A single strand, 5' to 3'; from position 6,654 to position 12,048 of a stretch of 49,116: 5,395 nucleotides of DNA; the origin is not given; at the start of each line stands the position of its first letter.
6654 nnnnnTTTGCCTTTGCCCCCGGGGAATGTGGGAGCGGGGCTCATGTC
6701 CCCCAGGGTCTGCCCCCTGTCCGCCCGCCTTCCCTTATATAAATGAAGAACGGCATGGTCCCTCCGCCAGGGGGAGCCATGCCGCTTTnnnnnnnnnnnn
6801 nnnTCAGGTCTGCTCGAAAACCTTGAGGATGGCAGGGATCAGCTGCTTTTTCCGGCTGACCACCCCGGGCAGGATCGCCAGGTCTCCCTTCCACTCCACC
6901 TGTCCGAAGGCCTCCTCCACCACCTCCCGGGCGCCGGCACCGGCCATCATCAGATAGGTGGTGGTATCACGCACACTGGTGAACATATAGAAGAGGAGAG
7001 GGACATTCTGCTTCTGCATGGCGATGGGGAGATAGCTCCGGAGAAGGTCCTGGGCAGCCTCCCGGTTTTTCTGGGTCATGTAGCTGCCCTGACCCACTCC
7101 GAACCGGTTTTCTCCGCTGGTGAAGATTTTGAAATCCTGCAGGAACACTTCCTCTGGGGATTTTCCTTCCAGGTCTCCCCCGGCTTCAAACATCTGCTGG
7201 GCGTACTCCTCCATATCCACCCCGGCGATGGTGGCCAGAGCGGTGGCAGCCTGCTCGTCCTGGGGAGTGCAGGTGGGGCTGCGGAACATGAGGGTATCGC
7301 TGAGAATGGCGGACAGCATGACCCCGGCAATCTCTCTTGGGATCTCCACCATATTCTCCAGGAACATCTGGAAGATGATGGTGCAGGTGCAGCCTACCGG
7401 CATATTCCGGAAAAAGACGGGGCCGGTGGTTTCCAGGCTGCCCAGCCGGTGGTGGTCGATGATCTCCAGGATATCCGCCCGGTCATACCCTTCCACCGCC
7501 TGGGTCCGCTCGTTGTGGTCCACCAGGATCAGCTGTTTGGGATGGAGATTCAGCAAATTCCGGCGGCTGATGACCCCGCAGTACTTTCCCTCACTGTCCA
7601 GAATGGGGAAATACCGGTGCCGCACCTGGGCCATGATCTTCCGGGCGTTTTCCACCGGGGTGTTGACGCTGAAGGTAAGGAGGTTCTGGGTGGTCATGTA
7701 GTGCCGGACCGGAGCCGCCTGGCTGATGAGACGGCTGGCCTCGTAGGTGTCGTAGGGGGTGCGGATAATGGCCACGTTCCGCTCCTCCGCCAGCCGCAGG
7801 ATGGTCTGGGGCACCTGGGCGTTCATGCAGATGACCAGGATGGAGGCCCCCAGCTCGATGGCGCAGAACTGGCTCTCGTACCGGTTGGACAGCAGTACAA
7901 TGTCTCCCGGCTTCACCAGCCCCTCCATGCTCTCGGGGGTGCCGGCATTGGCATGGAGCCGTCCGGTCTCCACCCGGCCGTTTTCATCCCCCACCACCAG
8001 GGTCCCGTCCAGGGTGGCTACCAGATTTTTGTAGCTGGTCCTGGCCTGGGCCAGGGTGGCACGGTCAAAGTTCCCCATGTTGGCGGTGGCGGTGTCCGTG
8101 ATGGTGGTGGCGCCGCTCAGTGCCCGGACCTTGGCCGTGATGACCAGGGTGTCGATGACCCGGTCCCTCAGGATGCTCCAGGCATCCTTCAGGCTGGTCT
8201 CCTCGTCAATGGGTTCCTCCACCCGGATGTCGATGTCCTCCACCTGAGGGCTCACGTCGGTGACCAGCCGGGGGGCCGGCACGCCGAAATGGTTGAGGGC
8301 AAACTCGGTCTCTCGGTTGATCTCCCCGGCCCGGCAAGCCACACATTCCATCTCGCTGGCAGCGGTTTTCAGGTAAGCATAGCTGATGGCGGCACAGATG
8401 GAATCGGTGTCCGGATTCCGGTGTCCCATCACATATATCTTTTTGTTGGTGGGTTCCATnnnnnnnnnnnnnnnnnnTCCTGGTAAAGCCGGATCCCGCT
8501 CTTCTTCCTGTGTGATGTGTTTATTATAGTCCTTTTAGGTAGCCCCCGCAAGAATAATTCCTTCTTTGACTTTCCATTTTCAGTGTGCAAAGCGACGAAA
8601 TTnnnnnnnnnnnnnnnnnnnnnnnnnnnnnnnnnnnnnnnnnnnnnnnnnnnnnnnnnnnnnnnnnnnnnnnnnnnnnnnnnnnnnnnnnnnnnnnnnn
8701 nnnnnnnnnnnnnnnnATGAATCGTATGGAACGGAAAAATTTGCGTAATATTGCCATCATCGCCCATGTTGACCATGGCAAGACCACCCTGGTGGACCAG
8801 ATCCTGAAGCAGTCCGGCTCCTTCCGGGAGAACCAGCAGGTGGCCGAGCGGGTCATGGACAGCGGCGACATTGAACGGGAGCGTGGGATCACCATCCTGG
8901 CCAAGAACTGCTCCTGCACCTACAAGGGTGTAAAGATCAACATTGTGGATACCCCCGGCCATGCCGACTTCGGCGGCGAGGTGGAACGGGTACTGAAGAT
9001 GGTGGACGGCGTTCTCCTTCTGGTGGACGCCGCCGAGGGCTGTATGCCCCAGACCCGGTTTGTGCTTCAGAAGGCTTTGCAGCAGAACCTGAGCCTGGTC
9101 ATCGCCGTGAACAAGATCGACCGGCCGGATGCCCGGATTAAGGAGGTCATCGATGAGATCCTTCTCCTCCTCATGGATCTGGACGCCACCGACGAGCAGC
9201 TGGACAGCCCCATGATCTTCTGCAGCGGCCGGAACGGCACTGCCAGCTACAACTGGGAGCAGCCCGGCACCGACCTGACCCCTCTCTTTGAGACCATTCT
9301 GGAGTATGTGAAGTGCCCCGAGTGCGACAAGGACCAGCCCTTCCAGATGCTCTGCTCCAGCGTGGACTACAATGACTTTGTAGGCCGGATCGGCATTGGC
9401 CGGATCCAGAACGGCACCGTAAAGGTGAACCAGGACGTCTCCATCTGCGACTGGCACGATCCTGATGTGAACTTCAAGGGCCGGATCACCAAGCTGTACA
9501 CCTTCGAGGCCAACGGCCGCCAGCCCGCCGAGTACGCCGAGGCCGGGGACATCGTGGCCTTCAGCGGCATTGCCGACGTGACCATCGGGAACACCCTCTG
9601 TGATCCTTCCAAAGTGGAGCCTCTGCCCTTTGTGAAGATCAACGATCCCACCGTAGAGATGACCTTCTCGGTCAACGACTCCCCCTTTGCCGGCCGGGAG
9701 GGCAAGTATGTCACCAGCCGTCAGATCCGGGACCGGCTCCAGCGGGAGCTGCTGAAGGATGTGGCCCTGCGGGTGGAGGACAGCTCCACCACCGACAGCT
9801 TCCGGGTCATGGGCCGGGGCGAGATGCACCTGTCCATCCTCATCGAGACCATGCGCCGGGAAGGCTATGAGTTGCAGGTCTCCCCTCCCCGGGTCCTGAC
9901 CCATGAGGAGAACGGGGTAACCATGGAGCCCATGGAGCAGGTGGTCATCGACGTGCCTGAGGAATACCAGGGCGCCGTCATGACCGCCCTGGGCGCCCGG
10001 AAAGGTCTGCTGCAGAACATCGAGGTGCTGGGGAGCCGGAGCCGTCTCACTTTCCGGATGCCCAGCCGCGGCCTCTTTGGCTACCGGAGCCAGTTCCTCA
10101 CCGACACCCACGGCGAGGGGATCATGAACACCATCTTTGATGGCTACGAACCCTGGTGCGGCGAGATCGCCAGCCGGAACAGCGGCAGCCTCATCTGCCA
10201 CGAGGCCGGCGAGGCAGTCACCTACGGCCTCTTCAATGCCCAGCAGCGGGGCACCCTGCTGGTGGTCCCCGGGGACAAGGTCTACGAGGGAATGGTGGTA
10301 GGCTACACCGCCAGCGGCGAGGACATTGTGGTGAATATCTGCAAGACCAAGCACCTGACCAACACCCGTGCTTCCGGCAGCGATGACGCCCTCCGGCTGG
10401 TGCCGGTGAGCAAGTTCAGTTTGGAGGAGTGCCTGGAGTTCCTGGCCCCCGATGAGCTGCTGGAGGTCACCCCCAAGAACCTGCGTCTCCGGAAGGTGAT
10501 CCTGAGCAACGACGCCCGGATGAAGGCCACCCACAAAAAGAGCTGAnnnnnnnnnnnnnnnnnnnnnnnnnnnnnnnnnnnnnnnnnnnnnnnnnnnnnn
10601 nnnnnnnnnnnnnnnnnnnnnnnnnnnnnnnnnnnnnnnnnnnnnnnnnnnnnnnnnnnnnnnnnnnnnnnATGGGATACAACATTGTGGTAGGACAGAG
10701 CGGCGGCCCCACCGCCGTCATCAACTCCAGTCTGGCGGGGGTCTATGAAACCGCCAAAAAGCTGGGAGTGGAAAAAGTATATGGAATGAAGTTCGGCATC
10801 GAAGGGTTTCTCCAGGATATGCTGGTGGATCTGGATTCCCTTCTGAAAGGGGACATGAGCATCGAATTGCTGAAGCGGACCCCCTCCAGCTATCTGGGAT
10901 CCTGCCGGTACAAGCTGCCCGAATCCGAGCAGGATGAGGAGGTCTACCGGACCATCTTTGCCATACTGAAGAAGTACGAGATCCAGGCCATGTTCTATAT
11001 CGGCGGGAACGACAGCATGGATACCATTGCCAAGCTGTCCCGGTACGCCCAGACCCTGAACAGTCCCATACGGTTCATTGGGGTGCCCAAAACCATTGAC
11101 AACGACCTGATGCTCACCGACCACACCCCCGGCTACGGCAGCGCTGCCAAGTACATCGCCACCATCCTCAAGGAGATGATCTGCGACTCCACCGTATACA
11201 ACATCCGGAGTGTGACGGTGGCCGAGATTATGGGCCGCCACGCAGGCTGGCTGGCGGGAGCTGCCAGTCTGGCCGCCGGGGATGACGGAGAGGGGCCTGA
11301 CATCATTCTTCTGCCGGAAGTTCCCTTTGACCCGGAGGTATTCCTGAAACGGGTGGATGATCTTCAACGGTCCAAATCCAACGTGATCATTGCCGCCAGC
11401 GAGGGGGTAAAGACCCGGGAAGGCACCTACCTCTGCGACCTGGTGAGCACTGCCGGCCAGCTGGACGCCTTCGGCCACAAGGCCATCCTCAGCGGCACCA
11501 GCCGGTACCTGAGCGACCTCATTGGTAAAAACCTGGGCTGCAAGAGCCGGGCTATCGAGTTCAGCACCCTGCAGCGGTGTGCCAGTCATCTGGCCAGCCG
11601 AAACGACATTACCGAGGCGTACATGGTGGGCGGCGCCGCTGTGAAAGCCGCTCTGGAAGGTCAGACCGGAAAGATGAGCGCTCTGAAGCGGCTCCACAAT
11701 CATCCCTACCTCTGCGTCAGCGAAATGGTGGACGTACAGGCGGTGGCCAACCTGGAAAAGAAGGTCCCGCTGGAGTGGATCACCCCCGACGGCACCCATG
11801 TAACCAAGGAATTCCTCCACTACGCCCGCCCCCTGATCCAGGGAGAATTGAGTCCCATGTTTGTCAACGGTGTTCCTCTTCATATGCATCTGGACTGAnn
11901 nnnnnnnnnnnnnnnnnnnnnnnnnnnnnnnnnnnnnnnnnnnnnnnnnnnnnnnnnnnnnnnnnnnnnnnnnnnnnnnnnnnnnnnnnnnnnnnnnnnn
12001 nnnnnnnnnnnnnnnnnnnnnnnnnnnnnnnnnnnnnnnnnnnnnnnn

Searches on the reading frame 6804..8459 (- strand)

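Call 63: search_protein_families(library=pfam, proteins=[window:6804-8459:-], max_evalue=0.0001)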
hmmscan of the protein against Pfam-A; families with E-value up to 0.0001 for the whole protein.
window:6804-8459:- (551 aa): 4 families
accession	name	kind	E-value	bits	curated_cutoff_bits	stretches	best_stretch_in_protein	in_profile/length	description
PF02833.19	DHHA2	-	5.2e-25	88.7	27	1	421-546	1-125/126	DHHA2 domain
PF01368.27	DHH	-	2.4e-24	86.4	28.1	1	7-385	1-125/125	DHH family, N-terminal domain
PF07085.17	DRTGG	-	6.2e-19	68.2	25.2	1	145-248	1-105/105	DRTGG domain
PF00571.33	CBS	-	2e-13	50.9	24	1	251-304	1-53/57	CBS domain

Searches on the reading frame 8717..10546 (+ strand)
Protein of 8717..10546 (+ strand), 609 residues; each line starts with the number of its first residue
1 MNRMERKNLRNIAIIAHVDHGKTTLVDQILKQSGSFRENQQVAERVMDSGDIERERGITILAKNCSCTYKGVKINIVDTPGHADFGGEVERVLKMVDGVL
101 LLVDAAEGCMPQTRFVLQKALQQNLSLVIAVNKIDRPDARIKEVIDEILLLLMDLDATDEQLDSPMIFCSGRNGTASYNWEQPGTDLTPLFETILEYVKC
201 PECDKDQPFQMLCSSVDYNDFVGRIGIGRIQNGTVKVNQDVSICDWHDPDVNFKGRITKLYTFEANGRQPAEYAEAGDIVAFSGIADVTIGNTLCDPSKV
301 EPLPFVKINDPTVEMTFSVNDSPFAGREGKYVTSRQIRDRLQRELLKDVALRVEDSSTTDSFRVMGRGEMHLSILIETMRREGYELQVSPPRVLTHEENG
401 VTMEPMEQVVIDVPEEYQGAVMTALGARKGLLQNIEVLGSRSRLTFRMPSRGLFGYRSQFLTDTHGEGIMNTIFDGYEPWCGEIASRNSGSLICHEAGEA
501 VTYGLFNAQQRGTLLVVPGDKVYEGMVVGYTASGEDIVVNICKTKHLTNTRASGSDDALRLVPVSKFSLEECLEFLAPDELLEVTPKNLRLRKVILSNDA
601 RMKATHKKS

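Call 63: search_protein_families(library=pfam, proteins=[window:8717-10546:+], max_evalue=0.0001)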
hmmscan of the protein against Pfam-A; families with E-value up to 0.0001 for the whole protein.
window:8717-10546:+ (609 aa): 7 families
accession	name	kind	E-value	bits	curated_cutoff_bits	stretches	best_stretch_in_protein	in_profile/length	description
PF00009.33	GTP_EFTU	-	2e-56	191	26.5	1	7-198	1-186/188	Elongation factor Tu GTP binding domain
PF21018.2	BipA_C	-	3.5e-42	143.1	23.8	1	490-597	2-109/110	TypA/BipA C-terminal domain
PF00679.30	EFG_C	-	2.3e-23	82.5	27.9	1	402-486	2-87/89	Elongation factor G C-terminus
PF03144.31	GTP_EFTU_D2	-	5.2e-12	46.5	30.3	1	223-295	1-73/73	Elongation factor Tu domain 2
PF22042.2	EF-G_D2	-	2.3e-08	34.5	27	1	212-296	5-83/84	Elongation factor G domain 2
PF01926.29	MMR_HSR1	-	5.2e-06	27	21.9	1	12-133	2-113/113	50S ribosome-binding GTPase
PF14492.12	EFG_III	-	2.7e-05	24.6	27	1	335-386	19-71/75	Elongation Factor G, domain III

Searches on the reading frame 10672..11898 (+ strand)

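Call 63: search_protein_families(library=pfam, proteins=[window:10672-11898:+], max_evalue=0.0001)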
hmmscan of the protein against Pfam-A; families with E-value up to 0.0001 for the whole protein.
window:10672-11898:+ (408 aa): 1 family
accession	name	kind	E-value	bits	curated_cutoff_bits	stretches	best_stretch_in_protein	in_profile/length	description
PF00365.25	PFK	-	9.3e-59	199.5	30.9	1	4-325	1-275/277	Phosphofructokinase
